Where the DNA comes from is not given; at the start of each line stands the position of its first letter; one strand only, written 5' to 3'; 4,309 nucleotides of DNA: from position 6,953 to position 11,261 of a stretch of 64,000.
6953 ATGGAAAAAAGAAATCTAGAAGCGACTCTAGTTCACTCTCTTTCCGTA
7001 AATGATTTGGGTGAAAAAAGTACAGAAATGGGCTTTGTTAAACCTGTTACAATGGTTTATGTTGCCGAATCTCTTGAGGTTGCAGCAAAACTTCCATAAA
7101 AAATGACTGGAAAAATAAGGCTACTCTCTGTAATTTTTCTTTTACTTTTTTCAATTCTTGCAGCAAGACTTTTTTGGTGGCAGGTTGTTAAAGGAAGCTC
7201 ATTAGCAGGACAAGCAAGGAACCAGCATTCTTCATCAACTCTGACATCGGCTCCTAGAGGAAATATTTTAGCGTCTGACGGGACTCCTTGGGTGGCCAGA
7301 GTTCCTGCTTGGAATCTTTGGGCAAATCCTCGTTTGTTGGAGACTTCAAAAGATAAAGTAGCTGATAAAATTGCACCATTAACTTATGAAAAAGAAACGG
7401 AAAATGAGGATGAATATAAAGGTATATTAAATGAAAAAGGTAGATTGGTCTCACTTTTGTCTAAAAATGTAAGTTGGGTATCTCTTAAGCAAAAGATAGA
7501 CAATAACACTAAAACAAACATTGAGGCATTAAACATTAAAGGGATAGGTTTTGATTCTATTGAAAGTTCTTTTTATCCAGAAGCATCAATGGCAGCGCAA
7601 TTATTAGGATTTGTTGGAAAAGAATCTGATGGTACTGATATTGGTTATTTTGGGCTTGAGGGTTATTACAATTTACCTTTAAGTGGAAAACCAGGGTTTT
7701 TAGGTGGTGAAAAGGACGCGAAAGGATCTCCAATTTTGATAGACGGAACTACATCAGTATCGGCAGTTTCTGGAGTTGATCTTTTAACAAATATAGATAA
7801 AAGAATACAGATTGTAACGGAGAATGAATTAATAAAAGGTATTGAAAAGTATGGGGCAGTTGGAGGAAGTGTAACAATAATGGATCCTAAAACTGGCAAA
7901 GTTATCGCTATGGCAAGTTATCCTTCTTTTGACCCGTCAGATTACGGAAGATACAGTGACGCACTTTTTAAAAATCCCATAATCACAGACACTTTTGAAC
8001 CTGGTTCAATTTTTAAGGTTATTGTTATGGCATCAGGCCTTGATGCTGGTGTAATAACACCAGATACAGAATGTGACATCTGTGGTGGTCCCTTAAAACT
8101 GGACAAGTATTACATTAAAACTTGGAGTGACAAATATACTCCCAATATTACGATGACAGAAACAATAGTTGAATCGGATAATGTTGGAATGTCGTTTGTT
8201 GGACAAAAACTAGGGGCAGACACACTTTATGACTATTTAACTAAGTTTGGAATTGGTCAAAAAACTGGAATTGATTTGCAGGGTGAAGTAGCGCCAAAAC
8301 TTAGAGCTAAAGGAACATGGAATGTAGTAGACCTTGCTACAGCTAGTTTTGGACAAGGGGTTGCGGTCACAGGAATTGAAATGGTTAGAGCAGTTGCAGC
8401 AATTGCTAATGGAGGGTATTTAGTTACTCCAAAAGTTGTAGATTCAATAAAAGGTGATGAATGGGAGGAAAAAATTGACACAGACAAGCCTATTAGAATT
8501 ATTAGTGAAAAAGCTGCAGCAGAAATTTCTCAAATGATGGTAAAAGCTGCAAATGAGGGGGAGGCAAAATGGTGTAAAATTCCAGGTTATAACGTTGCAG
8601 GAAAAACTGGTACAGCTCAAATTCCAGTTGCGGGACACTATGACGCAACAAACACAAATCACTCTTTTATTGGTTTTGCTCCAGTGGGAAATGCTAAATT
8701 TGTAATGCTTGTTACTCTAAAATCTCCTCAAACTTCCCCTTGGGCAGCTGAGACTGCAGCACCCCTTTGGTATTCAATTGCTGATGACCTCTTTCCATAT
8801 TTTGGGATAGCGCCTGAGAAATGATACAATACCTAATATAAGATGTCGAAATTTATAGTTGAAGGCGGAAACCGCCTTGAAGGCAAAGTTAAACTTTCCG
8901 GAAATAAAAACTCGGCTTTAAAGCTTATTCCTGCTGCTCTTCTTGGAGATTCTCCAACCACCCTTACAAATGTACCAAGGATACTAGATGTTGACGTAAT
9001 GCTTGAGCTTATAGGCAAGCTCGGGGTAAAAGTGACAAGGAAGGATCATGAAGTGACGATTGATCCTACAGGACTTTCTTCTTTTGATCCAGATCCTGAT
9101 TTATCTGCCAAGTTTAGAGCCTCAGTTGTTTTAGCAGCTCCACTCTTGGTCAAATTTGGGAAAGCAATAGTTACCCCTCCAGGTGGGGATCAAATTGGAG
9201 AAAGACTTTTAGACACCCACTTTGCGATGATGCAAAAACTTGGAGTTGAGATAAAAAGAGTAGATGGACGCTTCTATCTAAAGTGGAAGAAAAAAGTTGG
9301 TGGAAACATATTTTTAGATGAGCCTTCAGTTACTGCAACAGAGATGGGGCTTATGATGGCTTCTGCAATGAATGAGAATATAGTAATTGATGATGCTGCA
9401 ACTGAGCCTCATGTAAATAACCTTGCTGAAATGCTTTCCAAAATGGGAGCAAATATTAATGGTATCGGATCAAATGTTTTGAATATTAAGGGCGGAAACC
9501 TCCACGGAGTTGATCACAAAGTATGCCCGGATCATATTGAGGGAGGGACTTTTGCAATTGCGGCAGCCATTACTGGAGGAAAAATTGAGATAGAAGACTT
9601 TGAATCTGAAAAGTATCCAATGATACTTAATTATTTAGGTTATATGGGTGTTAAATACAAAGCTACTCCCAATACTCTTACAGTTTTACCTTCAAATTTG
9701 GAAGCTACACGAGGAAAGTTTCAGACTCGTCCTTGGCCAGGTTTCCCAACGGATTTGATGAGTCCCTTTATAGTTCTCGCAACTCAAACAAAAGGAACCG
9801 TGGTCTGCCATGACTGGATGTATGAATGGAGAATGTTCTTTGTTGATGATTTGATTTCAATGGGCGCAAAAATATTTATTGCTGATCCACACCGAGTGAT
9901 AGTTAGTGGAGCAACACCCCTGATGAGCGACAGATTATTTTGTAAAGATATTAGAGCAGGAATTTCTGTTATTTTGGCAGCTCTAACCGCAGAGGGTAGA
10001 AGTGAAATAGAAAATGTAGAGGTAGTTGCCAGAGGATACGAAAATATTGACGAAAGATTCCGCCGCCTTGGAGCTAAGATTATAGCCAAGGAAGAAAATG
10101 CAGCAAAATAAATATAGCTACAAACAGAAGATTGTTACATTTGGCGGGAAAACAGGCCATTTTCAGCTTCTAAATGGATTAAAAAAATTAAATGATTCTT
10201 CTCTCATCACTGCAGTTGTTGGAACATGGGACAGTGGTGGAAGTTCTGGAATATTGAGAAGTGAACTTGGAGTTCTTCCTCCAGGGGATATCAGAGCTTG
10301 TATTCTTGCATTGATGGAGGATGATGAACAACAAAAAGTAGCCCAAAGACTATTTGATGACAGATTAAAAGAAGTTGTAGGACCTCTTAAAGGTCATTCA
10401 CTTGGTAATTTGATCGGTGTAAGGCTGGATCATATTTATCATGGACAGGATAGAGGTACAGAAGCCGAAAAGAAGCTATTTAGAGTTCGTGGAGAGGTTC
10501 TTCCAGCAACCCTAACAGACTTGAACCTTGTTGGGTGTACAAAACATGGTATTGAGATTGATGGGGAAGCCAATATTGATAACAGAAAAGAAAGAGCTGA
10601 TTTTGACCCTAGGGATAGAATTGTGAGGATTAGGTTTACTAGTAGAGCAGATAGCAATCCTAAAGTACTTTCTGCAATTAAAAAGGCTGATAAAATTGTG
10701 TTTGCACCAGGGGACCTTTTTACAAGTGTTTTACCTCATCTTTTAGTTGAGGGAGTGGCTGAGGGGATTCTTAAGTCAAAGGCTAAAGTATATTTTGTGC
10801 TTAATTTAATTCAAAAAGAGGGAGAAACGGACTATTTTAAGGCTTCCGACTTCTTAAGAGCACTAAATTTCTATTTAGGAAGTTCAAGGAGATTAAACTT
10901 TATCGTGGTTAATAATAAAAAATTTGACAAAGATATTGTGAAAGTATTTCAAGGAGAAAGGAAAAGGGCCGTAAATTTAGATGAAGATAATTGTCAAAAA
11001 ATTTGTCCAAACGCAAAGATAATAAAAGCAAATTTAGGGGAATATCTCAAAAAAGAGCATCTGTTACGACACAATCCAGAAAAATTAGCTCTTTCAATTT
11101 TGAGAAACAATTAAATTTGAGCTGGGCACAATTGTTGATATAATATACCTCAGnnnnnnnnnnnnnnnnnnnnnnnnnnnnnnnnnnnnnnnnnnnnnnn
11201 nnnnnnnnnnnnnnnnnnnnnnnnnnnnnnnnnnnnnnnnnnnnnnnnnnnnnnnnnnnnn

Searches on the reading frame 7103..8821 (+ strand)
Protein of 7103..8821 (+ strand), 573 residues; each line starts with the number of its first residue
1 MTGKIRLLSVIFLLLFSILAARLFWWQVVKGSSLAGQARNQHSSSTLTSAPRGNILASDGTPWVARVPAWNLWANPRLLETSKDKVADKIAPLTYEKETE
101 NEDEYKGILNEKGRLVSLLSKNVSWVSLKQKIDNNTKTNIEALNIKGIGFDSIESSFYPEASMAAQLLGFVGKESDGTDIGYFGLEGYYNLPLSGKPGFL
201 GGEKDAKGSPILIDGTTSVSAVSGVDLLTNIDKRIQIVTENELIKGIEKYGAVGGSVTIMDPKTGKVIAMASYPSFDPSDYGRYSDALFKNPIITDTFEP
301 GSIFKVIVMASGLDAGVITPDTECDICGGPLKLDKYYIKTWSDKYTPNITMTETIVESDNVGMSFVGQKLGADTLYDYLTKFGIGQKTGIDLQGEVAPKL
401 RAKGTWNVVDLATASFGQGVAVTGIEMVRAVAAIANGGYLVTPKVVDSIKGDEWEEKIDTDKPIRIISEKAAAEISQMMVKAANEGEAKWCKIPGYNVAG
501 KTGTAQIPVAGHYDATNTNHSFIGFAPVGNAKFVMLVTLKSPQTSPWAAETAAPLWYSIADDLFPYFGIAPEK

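Call 10: search_protein_families(library=pfam, max_evalue=0.0001, proteins=[window:7103-8821:+])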
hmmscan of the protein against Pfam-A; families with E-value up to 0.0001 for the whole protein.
seq(573 aa): 2 families
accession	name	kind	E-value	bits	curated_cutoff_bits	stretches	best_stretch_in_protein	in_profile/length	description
PF00905.27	Transpeptidase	-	1.5e-73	248.1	22.1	1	255-558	1-296/299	Penicillin binding protein transpeptidase domain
PF03717.20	PBP_dimer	-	2.6e-12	47.9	24.4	1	49-211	3-176/180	Penicillin-binding Protein dimerisation domain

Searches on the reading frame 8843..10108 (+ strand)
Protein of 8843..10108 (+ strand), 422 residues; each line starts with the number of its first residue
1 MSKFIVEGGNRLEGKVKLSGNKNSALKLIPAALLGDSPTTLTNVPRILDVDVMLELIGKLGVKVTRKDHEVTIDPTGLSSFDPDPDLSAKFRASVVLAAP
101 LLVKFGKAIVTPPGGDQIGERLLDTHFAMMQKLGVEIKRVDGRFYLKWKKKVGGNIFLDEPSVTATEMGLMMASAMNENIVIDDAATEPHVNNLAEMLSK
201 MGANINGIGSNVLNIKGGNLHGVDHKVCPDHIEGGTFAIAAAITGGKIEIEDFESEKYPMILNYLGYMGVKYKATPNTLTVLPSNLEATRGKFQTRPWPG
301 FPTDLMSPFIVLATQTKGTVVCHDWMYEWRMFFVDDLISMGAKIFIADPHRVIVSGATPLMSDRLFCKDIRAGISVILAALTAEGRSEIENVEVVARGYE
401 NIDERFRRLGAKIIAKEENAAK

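Call 3: search_protein_families(library=pfam, proteins=[window:8843-10108:+], max_evalue=0.01)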
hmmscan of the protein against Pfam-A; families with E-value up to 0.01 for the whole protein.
window:8843-10108:+ (422 aa): 1 family
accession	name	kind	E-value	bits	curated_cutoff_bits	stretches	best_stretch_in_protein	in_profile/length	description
PF00275.25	EPSP_synthase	-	1.8e-66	225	22.8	1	6-404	1-415/417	EPSP synthase (3-phosphoshikimate 1-carboxyvinyltransferase)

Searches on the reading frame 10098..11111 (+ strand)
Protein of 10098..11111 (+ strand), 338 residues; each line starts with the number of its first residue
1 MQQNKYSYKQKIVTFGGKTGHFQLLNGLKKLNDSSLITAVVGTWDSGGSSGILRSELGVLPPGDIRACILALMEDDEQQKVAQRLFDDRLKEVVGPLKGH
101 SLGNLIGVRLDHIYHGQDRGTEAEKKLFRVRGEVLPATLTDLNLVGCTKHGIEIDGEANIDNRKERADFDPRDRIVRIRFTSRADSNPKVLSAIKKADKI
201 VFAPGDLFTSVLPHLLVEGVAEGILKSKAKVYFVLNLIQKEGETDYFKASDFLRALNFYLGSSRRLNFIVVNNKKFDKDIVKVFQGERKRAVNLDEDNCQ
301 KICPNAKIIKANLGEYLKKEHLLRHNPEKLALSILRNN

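Call 3: search_protein_families(library=pfam, proteins=[window:10098-11111:+], max_evalue=0.01)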
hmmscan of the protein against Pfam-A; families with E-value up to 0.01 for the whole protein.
window:10098-11111:+ (338 aa): 1 family
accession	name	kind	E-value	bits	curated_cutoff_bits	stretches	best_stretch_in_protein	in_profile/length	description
PF01933.23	CofD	-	1.8e-64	218.2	30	1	12-301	1-279/290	2-phospho-L-lactate transferase CofD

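Call 62: search_protein_families(library=ncbifam, max_evalue=0.001, proteins=[window:10098-11111:+])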
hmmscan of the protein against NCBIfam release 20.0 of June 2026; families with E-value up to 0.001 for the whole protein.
window:10098-11111:+ (338 aa): 3 families
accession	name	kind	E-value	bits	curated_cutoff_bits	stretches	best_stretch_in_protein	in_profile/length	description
TIGR01826.1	CofD_related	subfamily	6e-68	229.6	196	1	12-334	1-305/310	uridine diphosphate-N-acetylglucosamine-binding protein YvcK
TIGR04357.1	CofD_rel_GAK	hypoth_equivalog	1e-18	67.9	340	2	97-239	133-281/368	GAK system CofD-like protein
TIGR01819.1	F420_cofD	equivalog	1.9e-08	33.7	257.45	1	121-231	114-221/301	2-phospho-L-lactate transferase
